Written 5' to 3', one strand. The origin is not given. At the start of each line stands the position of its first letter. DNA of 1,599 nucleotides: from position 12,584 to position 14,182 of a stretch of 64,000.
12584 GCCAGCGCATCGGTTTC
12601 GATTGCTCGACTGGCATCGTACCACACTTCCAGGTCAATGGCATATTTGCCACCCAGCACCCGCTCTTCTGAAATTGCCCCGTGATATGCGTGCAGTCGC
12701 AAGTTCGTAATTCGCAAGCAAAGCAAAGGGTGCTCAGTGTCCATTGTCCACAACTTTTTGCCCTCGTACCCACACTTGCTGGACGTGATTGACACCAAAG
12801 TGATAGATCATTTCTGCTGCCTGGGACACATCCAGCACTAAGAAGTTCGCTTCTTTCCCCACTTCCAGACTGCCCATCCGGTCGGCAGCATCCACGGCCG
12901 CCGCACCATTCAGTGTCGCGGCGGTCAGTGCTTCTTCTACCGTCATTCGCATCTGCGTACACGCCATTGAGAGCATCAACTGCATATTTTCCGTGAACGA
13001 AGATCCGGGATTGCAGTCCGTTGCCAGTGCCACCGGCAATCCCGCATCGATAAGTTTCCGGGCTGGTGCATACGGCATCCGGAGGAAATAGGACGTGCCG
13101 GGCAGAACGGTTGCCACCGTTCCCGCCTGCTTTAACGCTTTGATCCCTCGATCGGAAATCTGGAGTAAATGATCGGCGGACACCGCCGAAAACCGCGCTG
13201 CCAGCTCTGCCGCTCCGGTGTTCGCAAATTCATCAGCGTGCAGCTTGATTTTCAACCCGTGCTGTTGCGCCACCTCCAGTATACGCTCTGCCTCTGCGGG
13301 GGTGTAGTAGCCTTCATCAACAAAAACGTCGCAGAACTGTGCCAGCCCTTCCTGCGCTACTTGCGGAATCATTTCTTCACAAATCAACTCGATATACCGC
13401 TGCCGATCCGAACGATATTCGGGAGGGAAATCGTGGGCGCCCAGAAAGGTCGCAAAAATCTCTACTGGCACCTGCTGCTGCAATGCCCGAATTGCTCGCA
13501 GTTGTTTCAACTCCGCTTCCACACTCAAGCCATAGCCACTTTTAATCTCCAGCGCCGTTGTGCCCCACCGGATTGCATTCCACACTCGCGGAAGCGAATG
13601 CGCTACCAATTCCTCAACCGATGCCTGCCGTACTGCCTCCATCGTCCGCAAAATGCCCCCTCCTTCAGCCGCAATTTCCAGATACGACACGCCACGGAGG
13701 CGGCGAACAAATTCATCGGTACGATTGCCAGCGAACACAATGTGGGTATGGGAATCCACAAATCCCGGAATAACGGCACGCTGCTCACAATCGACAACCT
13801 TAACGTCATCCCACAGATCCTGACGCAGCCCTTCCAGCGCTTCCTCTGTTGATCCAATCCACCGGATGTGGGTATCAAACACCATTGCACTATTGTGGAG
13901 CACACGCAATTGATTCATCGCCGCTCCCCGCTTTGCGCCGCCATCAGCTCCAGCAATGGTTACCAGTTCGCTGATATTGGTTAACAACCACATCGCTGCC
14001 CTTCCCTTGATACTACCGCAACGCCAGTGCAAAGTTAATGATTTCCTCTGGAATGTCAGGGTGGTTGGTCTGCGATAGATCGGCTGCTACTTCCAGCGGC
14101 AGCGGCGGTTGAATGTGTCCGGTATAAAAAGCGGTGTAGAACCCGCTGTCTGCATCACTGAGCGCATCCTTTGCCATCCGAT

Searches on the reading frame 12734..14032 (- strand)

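Call 55: search_protein_families(library=pfam, proteins=[window:12734-14032:-], max_evalue=0.001)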
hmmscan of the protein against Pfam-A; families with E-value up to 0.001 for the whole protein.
window:12734-14032:- (432 aa): 2 families
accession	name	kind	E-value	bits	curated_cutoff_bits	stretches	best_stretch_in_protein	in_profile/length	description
PF07969.17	Amidohydro_3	-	9.5e-24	85.1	29.7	2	242-428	258-472/472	Amidohydrolase family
PF01979.26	Amidohydro_1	-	4.3e-20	72.7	25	1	87-427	2-345/345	Amidohydrolase family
